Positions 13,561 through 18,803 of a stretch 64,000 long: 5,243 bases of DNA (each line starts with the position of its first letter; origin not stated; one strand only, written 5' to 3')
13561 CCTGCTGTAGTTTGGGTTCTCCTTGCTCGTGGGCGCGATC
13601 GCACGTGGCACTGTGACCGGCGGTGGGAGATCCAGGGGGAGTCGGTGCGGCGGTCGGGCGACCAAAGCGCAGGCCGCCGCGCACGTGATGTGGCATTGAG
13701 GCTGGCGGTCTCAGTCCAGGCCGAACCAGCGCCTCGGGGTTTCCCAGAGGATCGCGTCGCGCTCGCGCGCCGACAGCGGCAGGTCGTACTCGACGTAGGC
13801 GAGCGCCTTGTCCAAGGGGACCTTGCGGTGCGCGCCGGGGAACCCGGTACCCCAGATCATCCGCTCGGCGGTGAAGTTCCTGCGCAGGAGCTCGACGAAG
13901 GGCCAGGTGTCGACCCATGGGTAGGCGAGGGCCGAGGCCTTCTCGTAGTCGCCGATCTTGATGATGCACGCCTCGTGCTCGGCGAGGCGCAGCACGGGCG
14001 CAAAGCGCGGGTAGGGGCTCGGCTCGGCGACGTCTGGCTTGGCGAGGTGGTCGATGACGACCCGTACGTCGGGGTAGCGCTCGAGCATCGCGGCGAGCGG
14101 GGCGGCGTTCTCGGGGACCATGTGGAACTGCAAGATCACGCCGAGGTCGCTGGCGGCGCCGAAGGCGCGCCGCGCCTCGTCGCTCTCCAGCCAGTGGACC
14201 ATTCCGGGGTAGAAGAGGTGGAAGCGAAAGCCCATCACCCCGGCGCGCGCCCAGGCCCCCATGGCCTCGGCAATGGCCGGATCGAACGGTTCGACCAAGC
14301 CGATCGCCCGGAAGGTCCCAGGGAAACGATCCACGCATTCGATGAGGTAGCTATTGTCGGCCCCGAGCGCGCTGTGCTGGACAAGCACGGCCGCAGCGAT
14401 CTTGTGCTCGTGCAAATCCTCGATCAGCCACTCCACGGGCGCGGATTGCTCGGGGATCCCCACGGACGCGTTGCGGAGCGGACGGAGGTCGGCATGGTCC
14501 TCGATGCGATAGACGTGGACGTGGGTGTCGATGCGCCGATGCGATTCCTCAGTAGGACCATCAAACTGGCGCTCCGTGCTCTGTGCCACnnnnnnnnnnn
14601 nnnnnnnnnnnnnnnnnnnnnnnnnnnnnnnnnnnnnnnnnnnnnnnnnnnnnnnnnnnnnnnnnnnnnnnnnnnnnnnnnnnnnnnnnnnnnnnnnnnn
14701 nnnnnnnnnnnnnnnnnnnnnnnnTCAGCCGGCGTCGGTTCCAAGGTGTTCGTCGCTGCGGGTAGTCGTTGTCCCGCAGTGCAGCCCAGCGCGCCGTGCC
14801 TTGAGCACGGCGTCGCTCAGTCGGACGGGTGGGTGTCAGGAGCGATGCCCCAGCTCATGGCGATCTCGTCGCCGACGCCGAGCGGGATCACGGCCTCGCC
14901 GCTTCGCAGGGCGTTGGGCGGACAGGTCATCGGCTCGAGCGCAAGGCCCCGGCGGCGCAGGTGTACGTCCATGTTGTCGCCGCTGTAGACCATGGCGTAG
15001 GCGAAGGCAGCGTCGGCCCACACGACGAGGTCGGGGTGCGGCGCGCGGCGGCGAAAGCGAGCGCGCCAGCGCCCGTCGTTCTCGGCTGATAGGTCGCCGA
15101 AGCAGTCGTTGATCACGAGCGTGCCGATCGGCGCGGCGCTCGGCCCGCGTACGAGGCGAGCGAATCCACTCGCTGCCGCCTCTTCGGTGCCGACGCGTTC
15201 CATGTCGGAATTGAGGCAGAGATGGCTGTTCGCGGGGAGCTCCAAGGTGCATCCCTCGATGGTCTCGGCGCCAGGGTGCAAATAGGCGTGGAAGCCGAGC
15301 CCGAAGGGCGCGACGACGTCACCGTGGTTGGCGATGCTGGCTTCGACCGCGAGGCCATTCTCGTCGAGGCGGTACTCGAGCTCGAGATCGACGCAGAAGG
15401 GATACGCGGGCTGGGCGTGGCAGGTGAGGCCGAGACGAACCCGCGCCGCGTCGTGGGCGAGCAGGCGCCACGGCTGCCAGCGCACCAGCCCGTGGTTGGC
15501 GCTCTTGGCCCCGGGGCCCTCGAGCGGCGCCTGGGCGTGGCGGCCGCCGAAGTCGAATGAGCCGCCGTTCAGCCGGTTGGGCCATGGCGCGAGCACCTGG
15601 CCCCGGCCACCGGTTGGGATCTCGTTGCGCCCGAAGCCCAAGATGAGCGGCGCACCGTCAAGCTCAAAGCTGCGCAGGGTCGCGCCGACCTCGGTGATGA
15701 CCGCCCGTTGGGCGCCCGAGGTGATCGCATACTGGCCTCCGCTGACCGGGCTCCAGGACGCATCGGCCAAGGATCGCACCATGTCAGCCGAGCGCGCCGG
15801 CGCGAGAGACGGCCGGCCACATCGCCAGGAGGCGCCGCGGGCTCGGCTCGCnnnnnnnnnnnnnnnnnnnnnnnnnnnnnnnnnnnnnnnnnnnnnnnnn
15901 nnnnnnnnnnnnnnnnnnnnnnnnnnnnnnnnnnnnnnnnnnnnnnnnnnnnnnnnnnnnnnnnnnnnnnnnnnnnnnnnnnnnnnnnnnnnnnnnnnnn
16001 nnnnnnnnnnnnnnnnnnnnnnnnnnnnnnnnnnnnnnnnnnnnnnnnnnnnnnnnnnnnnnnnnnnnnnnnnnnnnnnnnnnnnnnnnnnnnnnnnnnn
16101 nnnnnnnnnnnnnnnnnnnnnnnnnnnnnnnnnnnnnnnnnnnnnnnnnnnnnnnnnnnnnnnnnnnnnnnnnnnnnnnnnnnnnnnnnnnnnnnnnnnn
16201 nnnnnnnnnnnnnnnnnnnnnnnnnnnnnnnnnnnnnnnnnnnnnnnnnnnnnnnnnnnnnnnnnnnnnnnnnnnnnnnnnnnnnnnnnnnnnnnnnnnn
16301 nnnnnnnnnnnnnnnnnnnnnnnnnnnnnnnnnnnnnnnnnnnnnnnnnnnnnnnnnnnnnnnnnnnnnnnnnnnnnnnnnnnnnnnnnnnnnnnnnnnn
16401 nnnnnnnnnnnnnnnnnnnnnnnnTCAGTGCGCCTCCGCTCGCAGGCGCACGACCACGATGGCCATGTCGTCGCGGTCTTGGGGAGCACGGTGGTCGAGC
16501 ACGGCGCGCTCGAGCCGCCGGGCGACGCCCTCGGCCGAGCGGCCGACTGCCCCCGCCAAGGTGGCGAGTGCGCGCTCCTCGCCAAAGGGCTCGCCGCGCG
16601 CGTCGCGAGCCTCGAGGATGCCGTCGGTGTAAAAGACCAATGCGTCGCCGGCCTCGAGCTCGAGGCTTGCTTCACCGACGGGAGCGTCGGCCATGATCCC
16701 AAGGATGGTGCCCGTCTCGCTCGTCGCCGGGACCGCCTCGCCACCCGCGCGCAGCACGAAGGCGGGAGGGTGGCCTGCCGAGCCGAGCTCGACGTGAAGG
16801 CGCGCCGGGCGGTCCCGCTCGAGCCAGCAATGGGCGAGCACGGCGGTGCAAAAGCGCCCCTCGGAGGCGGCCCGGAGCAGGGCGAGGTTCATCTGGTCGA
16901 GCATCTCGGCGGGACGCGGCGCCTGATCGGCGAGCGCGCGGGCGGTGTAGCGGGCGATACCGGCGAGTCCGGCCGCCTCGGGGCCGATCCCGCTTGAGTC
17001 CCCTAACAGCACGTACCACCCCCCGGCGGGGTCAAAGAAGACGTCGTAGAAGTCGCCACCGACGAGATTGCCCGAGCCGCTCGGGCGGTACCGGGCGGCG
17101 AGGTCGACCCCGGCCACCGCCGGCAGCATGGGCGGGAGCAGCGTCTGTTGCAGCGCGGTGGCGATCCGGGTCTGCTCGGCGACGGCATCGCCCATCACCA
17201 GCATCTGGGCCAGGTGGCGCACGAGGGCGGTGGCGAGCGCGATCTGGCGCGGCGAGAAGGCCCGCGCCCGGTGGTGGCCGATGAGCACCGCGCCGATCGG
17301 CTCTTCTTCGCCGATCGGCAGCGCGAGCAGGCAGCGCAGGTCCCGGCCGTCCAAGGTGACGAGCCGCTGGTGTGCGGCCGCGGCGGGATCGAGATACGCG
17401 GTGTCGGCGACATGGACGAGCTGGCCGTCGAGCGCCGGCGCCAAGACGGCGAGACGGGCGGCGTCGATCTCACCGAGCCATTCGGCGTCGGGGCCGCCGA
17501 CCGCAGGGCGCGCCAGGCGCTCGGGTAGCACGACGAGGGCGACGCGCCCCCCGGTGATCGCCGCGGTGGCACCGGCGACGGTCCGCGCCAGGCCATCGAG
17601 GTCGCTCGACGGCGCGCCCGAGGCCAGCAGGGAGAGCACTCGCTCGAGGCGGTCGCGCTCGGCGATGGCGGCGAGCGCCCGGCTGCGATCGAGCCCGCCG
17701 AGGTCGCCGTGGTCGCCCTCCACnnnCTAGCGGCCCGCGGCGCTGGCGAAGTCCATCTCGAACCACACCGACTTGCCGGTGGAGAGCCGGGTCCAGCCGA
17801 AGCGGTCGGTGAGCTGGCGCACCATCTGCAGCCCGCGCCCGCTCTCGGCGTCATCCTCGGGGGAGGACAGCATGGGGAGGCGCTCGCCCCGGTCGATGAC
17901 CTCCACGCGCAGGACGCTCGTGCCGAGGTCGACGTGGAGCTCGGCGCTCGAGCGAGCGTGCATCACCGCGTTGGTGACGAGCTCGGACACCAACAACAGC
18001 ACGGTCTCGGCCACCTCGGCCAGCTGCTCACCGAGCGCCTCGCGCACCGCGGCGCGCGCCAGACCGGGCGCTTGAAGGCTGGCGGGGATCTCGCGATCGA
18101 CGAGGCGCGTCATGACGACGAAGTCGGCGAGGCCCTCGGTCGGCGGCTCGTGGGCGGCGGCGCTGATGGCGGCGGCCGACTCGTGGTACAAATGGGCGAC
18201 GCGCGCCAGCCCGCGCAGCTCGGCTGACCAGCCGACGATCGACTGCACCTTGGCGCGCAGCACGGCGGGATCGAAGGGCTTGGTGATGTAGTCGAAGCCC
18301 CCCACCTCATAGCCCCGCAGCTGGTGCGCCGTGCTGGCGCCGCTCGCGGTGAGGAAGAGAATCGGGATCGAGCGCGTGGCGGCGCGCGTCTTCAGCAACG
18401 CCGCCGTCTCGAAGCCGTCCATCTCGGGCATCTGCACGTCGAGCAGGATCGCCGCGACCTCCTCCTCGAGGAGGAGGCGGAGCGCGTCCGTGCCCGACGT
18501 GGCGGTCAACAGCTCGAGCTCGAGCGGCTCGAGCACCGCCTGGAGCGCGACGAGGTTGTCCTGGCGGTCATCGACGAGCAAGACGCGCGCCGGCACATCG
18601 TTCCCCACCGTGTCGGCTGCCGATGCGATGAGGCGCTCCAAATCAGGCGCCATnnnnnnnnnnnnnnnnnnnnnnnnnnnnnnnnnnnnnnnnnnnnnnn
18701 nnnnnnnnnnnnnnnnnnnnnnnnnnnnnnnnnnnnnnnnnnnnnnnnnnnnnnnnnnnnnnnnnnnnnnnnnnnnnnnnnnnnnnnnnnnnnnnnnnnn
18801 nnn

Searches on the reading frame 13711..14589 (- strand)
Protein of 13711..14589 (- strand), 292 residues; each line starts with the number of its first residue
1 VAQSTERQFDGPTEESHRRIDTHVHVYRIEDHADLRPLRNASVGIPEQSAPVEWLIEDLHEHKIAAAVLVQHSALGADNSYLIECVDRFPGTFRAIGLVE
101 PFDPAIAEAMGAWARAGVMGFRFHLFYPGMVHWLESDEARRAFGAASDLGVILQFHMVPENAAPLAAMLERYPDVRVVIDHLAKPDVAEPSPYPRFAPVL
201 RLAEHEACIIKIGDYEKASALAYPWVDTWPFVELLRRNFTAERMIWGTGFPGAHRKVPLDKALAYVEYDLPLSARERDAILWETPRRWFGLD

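Call 22: search_protein_families(library=pfam, proteins=[window:13711-14589:-], max_evalue=0.00001)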
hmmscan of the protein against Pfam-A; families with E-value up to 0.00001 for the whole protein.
window:13711-14589:- (292 aa): 1 family
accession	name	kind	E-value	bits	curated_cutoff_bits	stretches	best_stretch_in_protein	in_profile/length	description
PF04909.20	Amidohydro_2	-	7.5e-37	128.1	26.4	1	20-291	1-289/289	Amidohydrolase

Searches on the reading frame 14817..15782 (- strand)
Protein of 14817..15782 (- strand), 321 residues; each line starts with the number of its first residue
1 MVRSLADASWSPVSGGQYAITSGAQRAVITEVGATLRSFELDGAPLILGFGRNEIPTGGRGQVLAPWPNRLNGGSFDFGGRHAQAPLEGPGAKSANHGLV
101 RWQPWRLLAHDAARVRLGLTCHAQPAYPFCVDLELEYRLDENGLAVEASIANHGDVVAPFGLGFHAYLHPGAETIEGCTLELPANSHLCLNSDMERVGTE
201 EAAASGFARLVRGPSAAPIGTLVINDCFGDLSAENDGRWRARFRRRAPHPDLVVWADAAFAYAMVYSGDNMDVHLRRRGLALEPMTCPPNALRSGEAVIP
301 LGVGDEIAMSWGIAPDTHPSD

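Call 22: search_protein_families(library=pfam, proteins=[window:14817-15782:-], max_evalue=0.00001)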
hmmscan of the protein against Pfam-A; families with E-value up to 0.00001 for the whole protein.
window:14817-15782:- (321 aa): 1 family
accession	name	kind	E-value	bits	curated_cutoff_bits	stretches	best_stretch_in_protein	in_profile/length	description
PF01263.26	Aldose_epim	-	6.9e-30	104.9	27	1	18-300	3-285/299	Aldose 1-epimerase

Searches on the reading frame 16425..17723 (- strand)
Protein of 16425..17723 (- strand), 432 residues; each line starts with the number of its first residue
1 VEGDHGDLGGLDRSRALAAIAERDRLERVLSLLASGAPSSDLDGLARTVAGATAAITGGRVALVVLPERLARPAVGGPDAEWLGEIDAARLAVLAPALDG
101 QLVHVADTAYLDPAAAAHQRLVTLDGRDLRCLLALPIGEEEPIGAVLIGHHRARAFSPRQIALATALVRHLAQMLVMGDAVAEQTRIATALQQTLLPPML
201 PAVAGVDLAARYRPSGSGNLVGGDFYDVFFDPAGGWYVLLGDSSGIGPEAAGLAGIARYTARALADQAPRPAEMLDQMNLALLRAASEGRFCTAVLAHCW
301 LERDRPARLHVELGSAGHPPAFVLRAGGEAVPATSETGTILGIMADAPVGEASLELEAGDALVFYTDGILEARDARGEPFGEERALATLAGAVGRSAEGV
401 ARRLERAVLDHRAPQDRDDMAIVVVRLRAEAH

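Call 22: search_protein_families(library=pfam, proteins=[window:16425-17723:-], max_evalue=0.00001)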
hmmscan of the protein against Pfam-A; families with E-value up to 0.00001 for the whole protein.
window:16425-17723:- (432 aa): 2 families
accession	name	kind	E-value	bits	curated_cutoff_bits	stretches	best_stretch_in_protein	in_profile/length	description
PF07228.17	SpoIIE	-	6.8e-44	150.6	25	1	233-427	2-191/192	Stage II sporulation protein E (SpoIIE)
PF13185.12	GAF_2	-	4.7e-07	30.5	28.6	1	40-175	2-135/136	GAF domain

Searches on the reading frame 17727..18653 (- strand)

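Call 22: search_protein_families(library=pfam, proteins=[window:17727-18653:-], max_evalue=0.00001)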
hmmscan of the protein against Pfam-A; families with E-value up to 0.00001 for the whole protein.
window:17727-18653:- (308 aa): 3 families
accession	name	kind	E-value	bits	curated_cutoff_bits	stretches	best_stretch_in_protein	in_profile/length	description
PF00072.30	Response_reg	-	8.5e-23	81.1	30.2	1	24-137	1-111/111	Response regulator receiver domain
PF13581.12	HATPase_c_2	-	7.8e-12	45.8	27.4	1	191-298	3-125/127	Histidine kinase-like ATPase domain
PF02518.31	HATPase_c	-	1.1e-06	29.5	26.4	1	217-302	5-109/111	Histidine kinase-, DNA gyrase B-, and HSP90-like ATPase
